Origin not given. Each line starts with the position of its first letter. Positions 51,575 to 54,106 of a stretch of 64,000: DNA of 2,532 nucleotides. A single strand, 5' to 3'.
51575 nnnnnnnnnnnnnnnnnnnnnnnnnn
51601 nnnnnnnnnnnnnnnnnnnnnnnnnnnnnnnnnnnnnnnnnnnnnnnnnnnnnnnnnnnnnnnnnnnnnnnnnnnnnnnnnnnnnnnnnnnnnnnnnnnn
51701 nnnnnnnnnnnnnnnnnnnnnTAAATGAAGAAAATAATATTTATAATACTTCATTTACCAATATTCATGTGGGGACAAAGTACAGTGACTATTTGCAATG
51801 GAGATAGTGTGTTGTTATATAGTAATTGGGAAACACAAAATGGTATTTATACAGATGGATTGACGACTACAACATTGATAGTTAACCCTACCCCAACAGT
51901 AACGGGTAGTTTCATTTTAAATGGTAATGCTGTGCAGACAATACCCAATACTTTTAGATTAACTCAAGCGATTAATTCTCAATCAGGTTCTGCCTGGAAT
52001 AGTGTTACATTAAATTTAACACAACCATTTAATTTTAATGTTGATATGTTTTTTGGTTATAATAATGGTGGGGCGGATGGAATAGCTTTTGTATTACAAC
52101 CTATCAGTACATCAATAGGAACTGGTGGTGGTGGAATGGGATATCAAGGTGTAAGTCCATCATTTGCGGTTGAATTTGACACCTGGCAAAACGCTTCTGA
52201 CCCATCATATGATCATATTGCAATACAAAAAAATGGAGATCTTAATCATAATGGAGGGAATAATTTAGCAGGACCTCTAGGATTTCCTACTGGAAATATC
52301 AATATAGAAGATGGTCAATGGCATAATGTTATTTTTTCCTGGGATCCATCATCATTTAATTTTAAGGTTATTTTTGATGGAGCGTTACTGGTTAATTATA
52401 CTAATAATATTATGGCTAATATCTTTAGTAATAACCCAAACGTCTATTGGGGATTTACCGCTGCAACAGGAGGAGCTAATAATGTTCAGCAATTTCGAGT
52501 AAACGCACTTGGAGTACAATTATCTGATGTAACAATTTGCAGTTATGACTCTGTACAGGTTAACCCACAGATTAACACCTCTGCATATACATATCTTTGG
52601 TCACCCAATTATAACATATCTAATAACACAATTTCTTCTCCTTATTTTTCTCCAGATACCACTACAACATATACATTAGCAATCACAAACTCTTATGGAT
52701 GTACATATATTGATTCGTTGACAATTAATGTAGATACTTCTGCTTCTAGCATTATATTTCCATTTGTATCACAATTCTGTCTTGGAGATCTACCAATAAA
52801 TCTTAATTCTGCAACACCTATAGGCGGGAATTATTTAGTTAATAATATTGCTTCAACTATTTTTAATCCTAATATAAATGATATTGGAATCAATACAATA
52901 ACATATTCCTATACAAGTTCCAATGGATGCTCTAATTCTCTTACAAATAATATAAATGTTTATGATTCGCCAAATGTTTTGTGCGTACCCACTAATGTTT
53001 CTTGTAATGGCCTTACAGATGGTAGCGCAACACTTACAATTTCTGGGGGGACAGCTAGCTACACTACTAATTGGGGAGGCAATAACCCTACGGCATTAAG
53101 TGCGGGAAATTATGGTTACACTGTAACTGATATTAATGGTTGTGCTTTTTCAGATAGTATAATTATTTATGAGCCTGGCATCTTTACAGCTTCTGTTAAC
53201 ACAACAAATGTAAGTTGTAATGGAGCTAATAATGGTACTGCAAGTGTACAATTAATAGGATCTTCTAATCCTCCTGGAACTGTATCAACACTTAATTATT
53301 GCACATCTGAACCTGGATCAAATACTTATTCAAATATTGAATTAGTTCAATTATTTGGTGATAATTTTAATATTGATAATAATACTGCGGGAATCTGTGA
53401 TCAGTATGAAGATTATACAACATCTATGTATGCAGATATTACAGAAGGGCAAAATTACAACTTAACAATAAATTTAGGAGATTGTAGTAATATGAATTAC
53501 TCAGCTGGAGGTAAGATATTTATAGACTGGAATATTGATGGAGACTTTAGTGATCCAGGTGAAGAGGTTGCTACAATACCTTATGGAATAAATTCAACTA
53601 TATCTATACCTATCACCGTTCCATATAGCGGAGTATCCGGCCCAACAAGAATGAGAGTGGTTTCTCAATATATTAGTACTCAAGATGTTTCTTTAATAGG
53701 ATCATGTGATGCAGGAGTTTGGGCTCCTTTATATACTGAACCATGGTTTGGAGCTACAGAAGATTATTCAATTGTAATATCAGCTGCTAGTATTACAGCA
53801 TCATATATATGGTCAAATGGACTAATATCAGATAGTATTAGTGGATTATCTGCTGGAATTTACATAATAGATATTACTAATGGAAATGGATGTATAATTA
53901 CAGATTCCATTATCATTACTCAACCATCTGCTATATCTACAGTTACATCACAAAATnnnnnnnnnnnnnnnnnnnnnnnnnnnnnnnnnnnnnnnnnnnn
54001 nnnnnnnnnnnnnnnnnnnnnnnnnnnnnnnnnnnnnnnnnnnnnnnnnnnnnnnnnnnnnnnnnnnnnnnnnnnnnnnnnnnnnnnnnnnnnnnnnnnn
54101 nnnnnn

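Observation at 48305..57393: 3,437-bp perfectly identical direct repeat (period 5,652 bp) shared by two adjacent giant adhesin genes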

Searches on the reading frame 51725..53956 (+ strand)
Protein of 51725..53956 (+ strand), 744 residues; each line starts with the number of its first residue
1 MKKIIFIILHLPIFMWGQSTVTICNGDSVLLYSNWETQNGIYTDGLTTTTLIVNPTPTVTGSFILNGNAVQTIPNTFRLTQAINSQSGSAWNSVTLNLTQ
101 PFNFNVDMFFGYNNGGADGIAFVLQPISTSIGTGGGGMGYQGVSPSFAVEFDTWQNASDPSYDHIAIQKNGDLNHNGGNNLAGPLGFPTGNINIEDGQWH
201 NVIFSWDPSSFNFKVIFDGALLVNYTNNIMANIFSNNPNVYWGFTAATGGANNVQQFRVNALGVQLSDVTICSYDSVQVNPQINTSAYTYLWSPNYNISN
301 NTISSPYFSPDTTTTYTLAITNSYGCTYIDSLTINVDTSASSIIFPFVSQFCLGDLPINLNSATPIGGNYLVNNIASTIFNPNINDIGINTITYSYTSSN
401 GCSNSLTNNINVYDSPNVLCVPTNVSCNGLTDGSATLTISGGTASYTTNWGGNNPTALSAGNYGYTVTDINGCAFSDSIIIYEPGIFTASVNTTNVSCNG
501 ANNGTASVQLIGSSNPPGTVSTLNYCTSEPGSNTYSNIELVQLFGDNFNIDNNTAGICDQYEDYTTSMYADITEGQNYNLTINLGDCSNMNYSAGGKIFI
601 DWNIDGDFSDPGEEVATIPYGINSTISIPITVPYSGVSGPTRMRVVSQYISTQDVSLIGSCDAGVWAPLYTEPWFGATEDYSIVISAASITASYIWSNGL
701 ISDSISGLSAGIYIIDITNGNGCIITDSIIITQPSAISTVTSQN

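Call 41: find_homologous_proteins(query=window:51725-53956:+, max_evalue=0.00001)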
Query window:51725-53956:+ (744 aa): 1501 proteins with E <= 0.00001 among 8000 candidates; the best 120 are listed.
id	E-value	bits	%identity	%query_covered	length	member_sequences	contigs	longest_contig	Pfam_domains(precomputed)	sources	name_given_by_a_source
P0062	0.0e+0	1197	58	100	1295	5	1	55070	PF13573.13,PF18483.9,PF20009.5,PF18962.8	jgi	jgi:hypothetical protein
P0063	4.3e-255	867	84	61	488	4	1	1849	PF13573.13,PF18483.9,PF00139.27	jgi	-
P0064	7.5e-205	701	49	97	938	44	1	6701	PF18483.9,PF20009.5,PF19081.7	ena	-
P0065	9.4e-201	687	49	100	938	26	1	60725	PF18483.9,PF20009.5,PF19081.7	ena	-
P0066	7.1e-190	651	67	56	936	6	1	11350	PF13573.13,PF13585.13,PF18483.9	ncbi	-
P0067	5.4e-179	615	30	15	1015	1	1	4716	PF13573.13,PF13585.13,PF18483.9,PF18911.7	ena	-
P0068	9.2e-179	614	78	44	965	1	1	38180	PF13573.13,PF13585.13,PF18483.9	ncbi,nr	ncbi:MAG: gliding motility-associated C-terminal domain-containing protein [Bacteroidota bacterium]|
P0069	1.7e-178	614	63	59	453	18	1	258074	PF13573.13,PF18483.9,PF00139.27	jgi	jgi:hypothetical protein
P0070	3.1e-178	613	59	62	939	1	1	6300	PF00801.27,PF13573.13,PF13585.13,PF18483.9,PF18911.7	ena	-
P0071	1.4e-176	607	77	44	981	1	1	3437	PF13573.13,PF13585.13,PF18483.9,PF18911.7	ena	-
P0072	5.0e-176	605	62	62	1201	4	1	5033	PF13585.13,PF18483.9,PF18911.7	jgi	jgi:gliding motility-associated-like protein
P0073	1.4e-173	597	60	62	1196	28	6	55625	PF13585.13,PF18483.9,PF18911.7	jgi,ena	-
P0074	1.2e-171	591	59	64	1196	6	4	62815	PF13585.13,PF18483.9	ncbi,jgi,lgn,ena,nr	ncbi:MAG: hypothetical protein CMD02_04675 [Flavobacteriales bacterium]|nr:hypothetical protein [Fla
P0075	6.2e-171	588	75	46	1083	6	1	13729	PF13573.13,PF13585.13,PF18483.9,PF10991.16,PF18911.7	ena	-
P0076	4.1e-165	569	69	45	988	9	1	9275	PF13573.13,PF13585.13,PF18483.9,PF18911.7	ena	-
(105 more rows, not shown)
